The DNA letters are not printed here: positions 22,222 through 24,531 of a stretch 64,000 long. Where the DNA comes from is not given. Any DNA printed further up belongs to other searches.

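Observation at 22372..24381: Radical SAM/SPASM-like enzyme fused to a class I methyltransferase, co-oriented behind aceE and a sialidase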

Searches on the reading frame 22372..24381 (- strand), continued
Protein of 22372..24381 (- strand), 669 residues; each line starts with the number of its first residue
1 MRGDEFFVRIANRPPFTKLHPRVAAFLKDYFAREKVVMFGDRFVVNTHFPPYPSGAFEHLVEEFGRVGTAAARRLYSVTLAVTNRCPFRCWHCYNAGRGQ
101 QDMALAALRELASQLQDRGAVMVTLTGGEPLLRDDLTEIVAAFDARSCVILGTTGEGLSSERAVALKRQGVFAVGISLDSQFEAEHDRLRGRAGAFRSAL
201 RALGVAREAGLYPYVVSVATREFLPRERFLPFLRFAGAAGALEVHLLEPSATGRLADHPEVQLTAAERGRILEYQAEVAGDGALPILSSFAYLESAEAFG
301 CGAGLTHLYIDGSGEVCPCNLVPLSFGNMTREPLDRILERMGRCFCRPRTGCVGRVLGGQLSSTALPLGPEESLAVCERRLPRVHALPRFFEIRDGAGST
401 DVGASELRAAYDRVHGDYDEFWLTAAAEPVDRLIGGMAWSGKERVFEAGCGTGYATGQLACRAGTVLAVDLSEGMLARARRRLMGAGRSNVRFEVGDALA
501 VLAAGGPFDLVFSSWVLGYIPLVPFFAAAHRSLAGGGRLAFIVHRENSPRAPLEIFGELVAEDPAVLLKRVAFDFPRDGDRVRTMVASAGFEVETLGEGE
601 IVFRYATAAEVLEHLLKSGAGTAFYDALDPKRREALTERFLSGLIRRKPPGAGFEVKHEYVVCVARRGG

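Call 22: search_protein_families(library=ncbifam, proteins=[P0130, P0135, P0146, P0150, P0166, P0175, P0144, P0160, P0189, P0179], max_evalue=1e-10)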
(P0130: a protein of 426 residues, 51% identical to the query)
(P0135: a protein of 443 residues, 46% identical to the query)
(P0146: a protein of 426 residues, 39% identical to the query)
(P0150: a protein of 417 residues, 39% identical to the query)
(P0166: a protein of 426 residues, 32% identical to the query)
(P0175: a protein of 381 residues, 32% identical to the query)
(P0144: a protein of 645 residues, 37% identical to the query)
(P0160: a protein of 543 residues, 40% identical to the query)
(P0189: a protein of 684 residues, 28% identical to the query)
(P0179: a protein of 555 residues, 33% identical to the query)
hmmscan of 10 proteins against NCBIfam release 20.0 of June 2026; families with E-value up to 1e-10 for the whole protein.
P0130 (426 aa): 27 families (the best 25 are shown)
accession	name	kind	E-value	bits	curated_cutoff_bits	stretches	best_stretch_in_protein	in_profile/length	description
TIGR02668.1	moaA_archaeal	equivalog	2.4e-25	89.2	325.25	1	77-254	12-192/303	GTP 3',8-cyclase MoaA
TIGR04545.1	rSAM_ahbD_hemeb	equivalog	4.6e-25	88.8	500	1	76-285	1-212/339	heme b synthase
TIGR04347.1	pseudo_SAM_Halo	equivalog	5.6e-25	88.4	525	1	68-211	32-177/390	TIGR04347 family pseudo-SAM/SPASM protein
TIGR04053.2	TIGR04053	equivalog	6.6e-24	84.8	395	1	71-210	4-150/366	TIGR04053 family radical SAM/SPASM domain-containing protein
TIGR04303.1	GeoRSP_rSAM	equivalog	4.3e-23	82.4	400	1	74-210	4-141/325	GeoRSP system radical SAM/SPASM protein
TIGR04055.1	rSAM_NirJ2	equivalog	2.1e-22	80.1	500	1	77-333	2-269/326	putative heme d1 biosynthesis radical SAM protein NirJ2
NF001199.0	PRK00164.2-1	equivalog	5.5e-21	75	231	1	78-235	15-175/308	GTP 3',8-cyclase MoaA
TIGR02666.1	moaA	equivalog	8.9e-21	74.2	284.05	1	76-214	11-159/336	GTP 3',8-cyclase MoaA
TIGR04546.1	rSAM_ahbC_deAc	equivalog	2.9e-20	72.4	650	1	76-210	40-177/390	12,18-didecarboxysiroheme deacetylase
TIGR04103.1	rSAM_nif11_3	equivalog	3.9e-20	71.8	725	1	75-263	5-193/412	nif11-class peptide radical SAM maturase 3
TIGR04251.1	SCM_rSAM_ScmF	equivalog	5.6e-20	72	400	1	80-247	9-183/353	SynChlorMet cassette radical SAM/SPASM protein ScmF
TIGR04051.1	rSAM_NirJ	equivalog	3.5e-19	69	515.45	1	77-210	4-140/354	heme d1 biosynthesis radical SAM protein NirJ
TIGR04133.1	rSAM_w_lipo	hypoth_equivalog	1.6e-18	66.8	425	1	80-348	29-312/350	TIGR04133 family radical SAM/SPASM protein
NF050035.1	rSAM_WgK_link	exception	1.2e-17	63.9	650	1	72-200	6-138/367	radical SAM/SPASM peptide maturase WgkB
TIGR04054.1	rSAM_NirJ1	equivalog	6e-17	61.3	650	1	75-203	36-167/387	putative heme d1 biosynthesis radical SAM protein NirJ1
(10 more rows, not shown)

P0135 (443 aa): 23 families
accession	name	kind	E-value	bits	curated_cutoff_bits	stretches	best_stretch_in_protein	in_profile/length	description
TIGR04303.1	GeoRSP_rSAM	equivalog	7.5e-25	88.2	400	1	103-365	7-277/325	GeoRSP system radical SAM/SPASM protein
TIGR02666.1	moaA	equivalog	7.9e-25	87.5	284.05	1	104-313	13-232/336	GTP 3',8-cyclase MoaA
TIGR04055.1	rSAM_NirJ2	equivalog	5.2e-24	85.4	500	1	103-363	2-273/326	putative heme d1 biosynthesis radical SAM protein NirJ2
TIGR04545.1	rSAM_ahbD_hemeb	equivalog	2.3e-23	83.2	500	1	107-267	6-168/339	heme b synthase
TIGR02668.1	moaA_archaeal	equivalog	2.5e-23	82.5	325.25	1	102-279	11-191/303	GTP 3',8-cyclase MoaA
TIGR04133.1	rSAM_w_lipo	hypoth_equivalog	1.2e-20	73.7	425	1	106-356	29-293/350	TIGR04133 family radical SAM/SPASM protein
TIGR02109.1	PQQ_syn_pqqE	equivalog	6.3e-20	71.4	381.35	1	105-362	11-279/358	pyrroloquinoline quinone biosynthesis protein PqqE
TIGR04053.2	TIGR04053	equivalog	7.2e-20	71.5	395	1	108-246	15-160/366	TIGR04053 family radical SAM/SPASM domain-containing protein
NF001199.0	PRK00164.2-1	equivalog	4.5e-19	68.7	231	1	101-265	12-179/308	GTP 3',8-cyclase MoaA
TIGR04347.1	pseudo_SAM_Halo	equivalog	1.1e-18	67.7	525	1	104-241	41-181/390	TIGR04347 family pseudo-SAM/SPASM protein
TIGR04546.1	rSAM_ahbC_deAc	equivalog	2.8e-18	65.9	650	1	103-236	41-177/390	12,18-didecarboxysiroheme deacetylase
TIGR04251.1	SCM_rSAM_ScmF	equivalog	1.8e-17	63.8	400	1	104-274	7-184/353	SynChlorMet cassette radical SAM/SPASM protein ScmF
NF045574.1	sacti_mat_StsB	exception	4.2e-17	62.2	625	1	96-364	91-361/466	StsB family radical SAM/SPASM domain sactipeptide maturase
NF045646.2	rSAM_Se_TrsS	equivalog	1e-15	57.3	490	1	100-236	85-227/441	radical SAM (seleno)protein TrsS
TIGR04054.1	rSAM_NirJ1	equivalog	2.1e-14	53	650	1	103-230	38-168/387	putative heme d1 biosynthesis radical SAM protein NirJ1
NF045702.1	rSAM_GDGT_ether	equivalog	8.1e-12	44.5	450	1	104-261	89-250/486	tetraether lipid synthase Tes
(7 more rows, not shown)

P0146 (426 aa): 35 families (the best 25 are shown)
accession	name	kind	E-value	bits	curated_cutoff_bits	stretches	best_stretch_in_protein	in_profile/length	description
TIGR04055.1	rSAM_NirJ2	equivalog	1.5e-44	152.9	500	1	105-367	6-277/326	putative heme d1 biosynthesis radical SAM protein NirJ2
TIGR04545.1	rSAM_ahbD_hemeb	equivalog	3.8e-42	144.9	500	1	104-306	5-208/339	heme b synthase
TIGR04303.1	GeoRSP_rSAM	equivalog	2.1e-35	122.9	400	1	97-366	3-278/325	GeoRSP system radical SAM/SPASM protein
TIGR02668.1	moaA_archaeal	equivalog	2.8e-34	118.5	325.25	1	101-303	12-214/303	GTP 3',8-cyclase MoaA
TIGR02666.1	moaA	equivalog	5.5e-34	117.6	284.05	1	103-303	14-222/336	GTP 3',8-cyclase MoaA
TIGR04054.1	rSAM_NirJ1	equivalog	2e-33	115.6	650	1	89-304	27-241/387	putative heme d1 biosynthesis radical SAM protein NirJ1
TIGR04347.1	pseudo_SAM_Halo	equivalog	1.2e-32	113.7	525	1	92-303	32-242/390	TIGR04347 family pseudo-SAM/SPASM protein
TIGR04053.2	TIGR04053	equivalog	6.5e-32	111.2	395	1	96-303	5-213/366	TIGR04053 family radical SAM/SPASM domain-containing protein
NF001199.0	PRK00164.2-1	equivalog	7.5e-31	107.4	231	1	100-265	13-180/308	GTP 3',8-cyclase MoaA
TIGR04546.1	rSAM_ahbC_deAc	equivalog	1.5e-29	103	650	1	102-304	42-244/390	12,18-didecarboxysiroheme deacetylase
TIGR03962.1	mycofact_rSAM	equivalog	1.2e-28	100.3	265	1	96-366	9-285/339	mycofactocin radical SAM maturase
NF050035.1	rSAM_WgK_link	exception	3.6e-27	95.3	650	1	96-306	6-216/367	radical SAM/SPASM peptide maturase WgkB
TIGR02109.1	PQQ_syn_pqqE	equivalog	4.1e-27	95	381.35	1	96-368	4-285/358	pyrroloquinoline quinone biosynthesis protein PqqE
TIGR04051.1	rSAM_NirJ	equivalog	5.8e-27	94.6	515.45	1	104-307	7-210/354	heme d1 biosynthesis radical SAM protein NirJ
NF045574.1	sacti_mat_StsB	exception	1.8e-26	93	625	1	100-363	97-360/466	StsB family radical SAM/SPASM domain sactipeptide maturase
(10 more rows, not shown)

P0150 (417 aa): 24 families
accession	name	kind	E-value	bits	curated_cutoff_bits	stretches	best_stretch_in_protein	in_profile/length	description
TIGR04545.1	rSAM_ahbD_hemeb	equivalog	1.9e-25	90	500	1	91-276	6-192/339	heme b synthase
TIGR04055.1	rSAM_NirJ2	equivalog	7.9e-25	88.1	500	1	91-346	6-271/326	putative heme d1 biosynthesis radical SAM protein NirJ2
NF045574.1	sacti_mat_StsB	exception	7.7e-24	84.3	625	1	86-347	97-359/466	StsB family radical SAM/SPASM domain sactipeptide maturase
TIGR02666.1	moaA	equivalog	1.7e-22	79.8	284.05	1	89-285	14-217/336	GTP 3',8-cyclase MoaA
TIGR04053.2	TIGR04053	equivalog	4.5e-22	78.8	395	1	83-282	6-207/366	TIGR04053 family radical SAM/SPASM domain-containing protein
TIGR04303.1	GeoRSP_rSAM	equivalog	2.9e-21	76.4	400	1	82-377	2-308/325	GeoRSP system radical SAM/SPASM protein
TIGR02109.1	PQQ_syn_pqqE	equivalog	9.3e-21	74.1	381.35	1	81-367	3-298/358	pyrroloquinoline quinone biosynthesis protein PqqE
TIGR03962.1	mycofact_rSAM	equivalog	4.2e-20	72.2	265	1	75-346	2-279/339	mycofactocin radical SAM maturase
TIGR04347.1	pseudo_SAM_Halo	equivalog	5.5e-20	72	525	1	90-225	43-181/390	TIGR04347 family pseudo-SAM/SPASM protein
TIGR02668.1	moaA_archaeal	equivalog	8.2e-20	71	325.25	1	89-279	14-208/303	GTP 3',8-cyclase MoaA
TIGR04251.1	SCM_rSAM_ScmF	equivalog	2.1e-19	70.1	400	1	88-266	7-192/353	SynChlorMet cassette radical SAM/SPASM protein ScmF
TIGR04054.1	rSAM_NirJ1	equivalog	1.2e-16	60.3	650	1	83-219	35-173/387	putative heme d1 biosynthesis radical SAM protein NirJ1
NF001199.0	PRK00164.2-1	equivalog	4.3e-16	58.9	231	1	88-220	15-150/308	GTP 3',8-cyclase MoaA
TIGR04546.1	rSAM_ahbC_deAc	equivalog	2e-14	53.2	650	1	90-220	44-177/390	12,18-didecarboxysiroheme deacetylase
TIGR04103.1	rSAM_nif11_3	equivalog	2.5e-14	52.7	725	1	90-226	10-150/412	nif11-class peptide radical SAM maturase 3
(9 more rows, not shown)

P0166 (426 aa): 27 families (the best 25 are shown)
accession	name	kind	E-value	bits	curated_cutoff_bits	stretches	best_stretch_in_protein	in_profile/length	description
TIGR04545.1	rSAM_ahbD_hemeb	equivalog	1.1e-29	104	500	1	86-268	6-190/339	heme b synthase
TIGR04055.1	rSAM_NirJ2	equivalog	1.9e-25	90.1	500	1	86-345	6-275/326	putative heme d1 biosynthesis radical SAM protein NirJ2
TIGR04053.2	TIGR04053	equivalog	2.1e-25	89.7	395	1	74-226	2-161/366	TIGR04053 family radical SAM/SPASM domain-containing protein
TIGR04303.1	GeoRSP_rSAM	equivalog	1.7e-22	80.4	400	1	79-344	4-276/325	GeoRSP system radical SAM/SPASM protein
TIGR02109.1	PQQ_syn_pqqE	equivalog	2.5e-22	79.3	381.35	1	77-346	4-283/358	pyrroloquinoline quinone biosynthesis protein PqqE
TIGR04347.1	pseudo_SAM_Halo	equivalog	6.2e-22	78.4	525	1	70-227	29-188/390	TIGR04347 family pseudo-SAM/SPASM protein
TIGR04054.1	rSAM_NirJ1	equivalog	5e-21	74.7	650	1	79-209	36-168/387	putative heme d1 biosynthesis radical SAM protein NirJ1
TIGR04051.1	rSAM_NirJ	equivalog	3.3e-20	72.4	515.45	1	86-227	8-152/354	heme d1 biosynthesis radical SAM protein NirJ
NF045574.1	sacti_mat_StsB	exception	5.3e-20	71.7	625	1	81-342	97-359/466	StsB family radical SAM/SPASM domain sactipeptide maturase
NF050035.1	rSAM_WgK_link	exception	8.4e-20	71.1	650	1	77-213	6-146/367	radical SAM/SPASM peptide maturase WgkB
TIGR04546.1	rSAM_ahbC_deAc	equivalog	8.7e-20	70.9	650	1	70-222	32-184/390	12,18-didecarboxysiroheme deacetylase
TIGR03913.1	rad_SAM_trio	equivalog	1.4e-19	69.9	591.75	1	75-219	14-160/477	GDL motif peptide-associated radical SAM/SPASM maturase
TIGR04250.1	SCM_rSAM_ScmE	equivalog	5.2e-19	68.4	400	1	79-226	2-153/358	SynChlorMet cassette radical SAM/SPASM protein ScmE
TIGR03962.1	mycofact_rSAM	equivalog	9.7e-19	67.7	265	1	78-344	10-283/339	mycofactocin radical SAM maturase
TIGR02668.1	moaA_archaeal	equivalog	4.5e-18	65.3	325.25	1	83-304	13-228/303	GTP 3',8-cyclase MoaA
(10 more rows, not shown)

P0175 (381 aa): 29 families (the best 25 are shown)
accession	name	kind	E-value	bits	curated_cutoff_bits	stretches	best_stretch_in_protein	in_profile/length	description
TIGR04303.1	GeoRSP_rSAM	equivalog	4.7e-30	105.3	400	1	61-326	4-277/325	GeoRSP system radical SAM/SPASM protein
TIGR04055.1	rSAM_NirJ2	equivalog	1.2e-29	103.9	500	1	67-327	5-276/326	putative heme d1 biosynthesis radical SAM protein NirJ2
TIGR02109.1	PQQ_syn_pqqE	equivalog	4e-29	101.7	381.35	1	60-344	5-299/358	pyrroloquinoline quinone biosynthesis protein PqqE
TIGR04545.1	rSAM_ahbD_hemeb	equivalog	7.7e-28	97.9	500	1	66-243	4-183/339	heme b synthase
NF045574.1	sacti_mat_StsB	exception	1e-26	93.8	625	1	64-326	98-362/466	StsB family radical SAM/SPASM domain sactipeptide maturase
TIGR04053.2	TIGR04053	equivalog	1.7e-26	93.3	395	1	59-240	5-191/366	TIGR04053 family radical SAM/SPASM domain-containing protein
NF050035.1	rSAM_WgK_link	exception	2.7e-23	82.6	650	1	59-211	6-160/367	radical SAM/SPASM peptide maturase WgkB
TIGR04054.1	rSAM_NirJ1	equivalog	6.4e-21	74.4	650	1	66-228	40-203/387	putative heme d1 biosynthesis radical SAM protein NirJ1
TIGR04347.1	pseudo_SAM_Halo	equivalog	5.3e-20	72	525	1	56-198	33-177/390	TIGR04347 family pseudo-SAM/SPASM protein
TIGR02668.1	moaA_archaeal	equivalog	1.1e-19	70.5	325.25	1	62-235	10-186/303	GTP 3',8-cyclase MoaA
TIGR04403.1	rSAM_skfB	equivalog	2.3e-19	69.5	300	1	59-324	101-367/402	sporulation killing factor system radical SAM maturase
TIGR04103.1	rSAM_nif11_3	equivalog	3.2e-19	68.8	725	1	67-229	10-172/412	nif11-class peptide radical SAM maturase 3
TIGR04546.1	rSAM_ahbC_deAc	equivalog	1.6e-18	66.7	650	1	66-228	43-206/390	12,18-didecarboxysiroheme deacetylase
NF001199.0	PRK00164.2-1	equivalog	7.3e-18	64.7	231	1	62-221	12-174/308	GTP 3',8-cyclase MoaA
TIGR04051.1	rSAM_NirJ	equivalog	8.6e-18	64.4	515.45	1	68-208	8-151/354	heme d1 biosynthesis radical SAM protein NirJ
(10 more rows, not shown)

P0144 (645 aa): 29 families (the best 25 are shown)
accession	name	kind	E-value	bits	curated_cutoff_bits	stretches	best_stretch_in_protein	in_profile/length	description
TIGR04545.1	rSAM_ahbD_hemeb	equivalog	2.8e-29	102.6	500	1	251-446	4-199/339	heme b synthase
TIGR04303.1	GeoRSP_rSAM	equivalog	1.8e-26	93.5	400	1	251-512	9-276/325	GeoRSP system radical SAM/SPASM protein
TIGR02109.1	PQQ_syn_pqqE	equivalog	1.9e-26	92.9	381.35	1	253-514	13-283/358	pyrroloquinoline quinone biosynthesis protein PqqE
TIGR04053.2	TIGR04053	equivalog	4.8e-26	91.9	395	1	253-429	14-194/366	TIGR04053 family radical SAM/SPASM domain-containing protein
TIGR04055.1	rSAM_NirJ2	equivalog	3.4e-25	89.3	500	1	253-524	6-284/326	putative heme d1 biosynthesis radical SAM protein NirJ2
TIGR04347.1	pseudo_SAM_Halo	equivalog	7.2e-21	74.9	525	1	253-388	44-181/390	TIGR04347 family pseudo-SAM/SPASM protein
TIGR02668.1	moaA_archaeal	equivalog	9.7e-20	70.7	325.25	1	251-426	14-191/303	GTP 3',8-cyclase MoaA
NF045574.1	sacti_mat_StsB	exception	3e-19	69.2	625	1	247-511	96-360/466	StsB family radical SAM/SPASM domain sactipeptide maturase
TIGR02666.1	moaA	equivalog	2e-18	66.5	284.05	1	251-444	14-215/336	GTP 3',8-cyclase MoaA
TIGR04546.1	rSAM_ahbC_deAc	equivalog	7.8e-18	64.4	650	1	252-385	44-179/390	12,18-didecarboxysiroheme deacetylase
TIGR04051.1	rSAM_NirJ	equivalog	1.2e-17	63.9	515.45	1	257-416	12-171/354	heme d1 biosynthesis radical SAM protein NirJ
TIGR02072.1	BioC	equivalog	1.4e-17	64.4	184.95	1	68-186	34-149/244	malonyl-ACP O-methyltransferase BioC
TIGR04054.1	rSAM_NirJ1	equivalog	2.7e-17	62.5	650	1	234-376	30-167/387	putative heme d1 biosynthesis radical SAM protein NirJ1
TIGR04133.1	rSAM_w_lipo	hypoth_equivalog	6e-17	61.6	425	1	281-518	64-307/350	TIGR04133 family radical SAM/SPASM protein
TIGR04466.1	rSAM_BlsE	equivalog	2.2e-16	60.2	400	1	253-409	9-166/327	cytosylglucuronate decarboxylase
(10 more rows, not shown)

P0160 (543 aa): 24 families
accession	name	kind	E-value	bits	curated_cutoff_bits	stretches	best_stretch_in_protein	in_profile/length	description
TIGR04545.1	rSAM_ahbD_hemeb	equivalog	2e-28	99.8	500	1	229-422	6-202/339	heme b synthase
TIGR04053.2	TIGR04053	equivalog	1.2e-24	87.3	395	1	219-410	4-200/366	TIGR04053 family radical SAM/SPASM domain-containing protein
TIGR02109.1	PQQ_syn_pqqE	equivalog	1.3e-24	86.9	381.35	1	221-489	5-284/358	pyrroloquinoline quinone biosynthesis protein PqqE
TIGR04303.1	GeoRSP_rSAM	equivalog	3.4e-24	86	400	1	221-488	3-278/325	GeoRSP system radical SAM/SPASM protein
TIGR04055.1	rSAM_NirJ2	equivalog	1.2e-22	80.9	500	1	229-488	6-276/326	putative heme d1 biosynthesis radical SAM protein NirJ2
TIGR03913.1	rad_SAM_trio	equivalog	2.9e-20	72.1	591.75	1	218-424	14-220/477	GDL motif peptide-associated radical SAM/SPASM maturase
TIGR03962.1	mycofact_rSAM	equivalog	1.1e-19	70.9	265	1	224-487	13-284/339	mycofactocin radical SAM maturase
TIGR04051.1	rSAM_NirJ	equivalog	6.3e-19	68.1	515.45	1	230-391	9-171/354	heme d1 biosynthesis radical SAM protein NirJ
NF045574.1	sacti_mat_StsB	exception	8.4e-19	67.7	625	1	223-487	96-362/466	StsB family radical SAM/SPASM domain sactipeptide maturase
TIGR04103.1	rSAM_nif11_3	equivalog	9e-19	67.4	725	1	225-424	7-206/412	nif11-class peptide radical SAM maturase 3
TIGR04546.1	rSAM_ahbC_deAc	equivalog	3.6e-18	65.5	650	1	228-362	44-181/390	12,18-didecarboxysiroheme deacetylase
TIGR04250.1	SCM_rSAM_ScmE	equivalog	7.3e-16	58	400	1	221-368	1-152/358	SynChlorMet cassette radical SAM/SPASM protein ScmE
TIGR04347.1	pseudo_SAM_Halo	equivalog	1.9e-15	57.1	525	1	218-367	34-185/390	TIGR04347 family pseudo-SAM/SPASM protein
TIGR04251.1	SCM_rSAM_ScmF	equivalog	2.3e-14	53.6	400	1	226-407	7-195/353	SynChlorMet cassette radical SAM/SPASM protein ScmF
TIGR04054.1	rSAM_NirJ1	equivalog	5e-14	51.7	650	0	228-357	41-173/387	putative heme d1 biosynthesis radical SAM protein NirJ1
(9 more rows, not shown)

P0189 (684 aa): 36 families (the best 25 are shown)
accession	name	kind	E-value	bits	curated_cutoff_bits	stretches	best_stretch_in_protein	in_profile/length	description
TIGR04303.1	GeoRSP_rSAM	equivalog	2.1e-29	103.2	400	1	383-650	3-277/325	GeoRSP system radical SAM/SPASM protein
TIGR04055.1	rSAM_NirJ2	equivalog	2.1e-29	103.1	500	1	390-650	5-275/326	putative heme d1 biosynthesis radical SAM protein NirJ2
TIGR04545.1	rSAM_ahbD_hemeb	equivalog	8.2e-29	101.1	500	1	390-575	5-191/339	heme b synthase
TIGR04053.2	TIGR04053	equivalog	1.7e-27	96.7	395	1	383-577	6-204/366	TIGR04053 family radical SAM/SPASM domain-containing protein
TIGR04133.1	rSAM_w_lipo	hypoth_equivalog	2.4e-27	95.8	425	1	388-673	27-322/350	TIGR04133 family radical SAM/SPASM protein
TIGR04347.1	pseudo_SAM_Halo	equivalog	1.5e-25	90.3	525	1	389-579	42-232/390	TIGR04347 family pseudo-SAM/SPASM protein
TIGR02668.1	moaA_archaeal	equivalog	2.8e-24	85.6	325.25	1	390-565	15-192/303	GTP 3',8-cyclase MoaA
NF050035.1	rSAM_WgK_link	exception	1.3e-23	83.6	650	1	383-566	7-191/367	radical SAM/SPASM peptide maturase WgkB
TIGR02666.1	moaA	equivalog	5.2e-23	81.5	284.05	1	390-570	15-204/336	GTP 3',8-cyclase MoaA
TIGR04054.1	rSAM_NirJ1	equivalog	1.2e-22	80.1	650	1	388-551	39-202/387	putative heme d1 biosynthesis radical SAM protein NirJ1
TIGR03962.1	mycofact_rSAM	equivalog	1.6e-22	80.2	265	1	383-650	10-284/339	mycofactocin radical SAM maturase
NF045574.1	sacti_mat_StsB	exception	2.4e-22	79.5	625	1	386-633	97-342/466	StsB family radical SAM/SPASM domain sactipeptide maturase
TIGR04103.1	rSAM_nif11_3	equivalog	3.1e-21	75.5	725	1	389-577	9-196/412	nif11-class peptide radical SAM maturase 3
NF001199.0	PRK00164.2-1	equivalog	1.2e-20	73.9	231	1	389-547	16-173/308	GTP 3',8-cyclase MoaA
TIGR04546.1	rSAM_ahbC_deAc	equivalog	1.3e-20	73.5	650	1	388-525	42-181/390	12,18-didecarboxysiroheme deacetylase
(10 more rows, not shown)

P0179 (555 aa): 26 families (the best 25 are shown)
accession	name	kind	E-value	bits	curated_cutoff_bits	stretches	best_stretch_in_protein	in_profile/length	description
TIGR02668.1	moaA_archaeal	equivalog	8.7e-29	100.4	325.25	1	86-271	15-201/303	GTP 3',8-cyclase MoaA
TIGR04055.1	rSAM_NirJ2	equivalog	5.6e-28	98.4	500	1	86-347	5-276/326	putative heme d1 biosynthesis radical SAM protein NirJ2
NF001199.0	PRK00164.2-1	equivalog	4.6e-26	91.7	231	1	86-247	17-180/308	GTP 3',8-cyclase MoaA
TIGR04545.1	rSAM_ahbD_hemeb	equivalog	7.6e-26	91.3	500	1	86-290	5-210/339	heme b synthase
TIGR02109.1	PQQ_syn_pqqE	equivalog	1.1e-25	90.4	381.35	1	80-260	6-187/358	pyrroloquinoline quinone biosynthesis protein PqqE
NF045574.1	sacti_mat_StsB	exception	5.2e-24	84.9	625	1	82-345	97-361/466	StsB family radical SAM/SPASM domain sactipeptide maturase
TIGR04347.1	pseudo_SAM_Halo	equivalog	1.1e-23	84.2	525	1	85-227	42-186/390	TIGR04347 family pseudo-SAM/SPASM protein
TIGR02666.1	moaA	equivalog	1.1e-23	83.8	284.05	1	86-277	15-214/336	GTP 3',8-cyclase MoaA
TIGR04303.1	GeoRSP_rSAM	equivalog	2.8e-23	83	400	1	80-345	4-276/325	GeoRSP system radical SAM/SPASM protein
TIGR04133.1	rSAM_w_lipo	hypoth_equivalog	1.6e-21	76.6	425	1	84-375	27-330/350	TIGR04133 family radical SAM/SPASM protein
TIGR03962.1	mycofact_rSAM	equivalog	4.7e-19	68.7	265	1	73-347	4-285/339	mycofactocin radical SAM maturase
TIGR04053.2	TIGR04053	equivalog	4.9e-19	68.8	395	1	80-230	7-163/366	TIGR04053 family radical SAM/SPASM domain-containing protein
TIGR04403.1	rSAM_skfB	equivalog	1.3e-18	67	300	1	71-347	94-370/402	sporulation killing factor system radical SAM maturase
TIGR04546.1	rSAM_ahbC_deAc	equivalog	7e-18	64.6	650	1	85-227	43-187/390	12,18-didecarboxysiroheme deacetylase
TIGR03961.1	rSAM_PTO1314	hypoth_equivalog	3.3e-17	62.8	306.05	1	66-246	8-182/332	PTO1314 family radical SAM protein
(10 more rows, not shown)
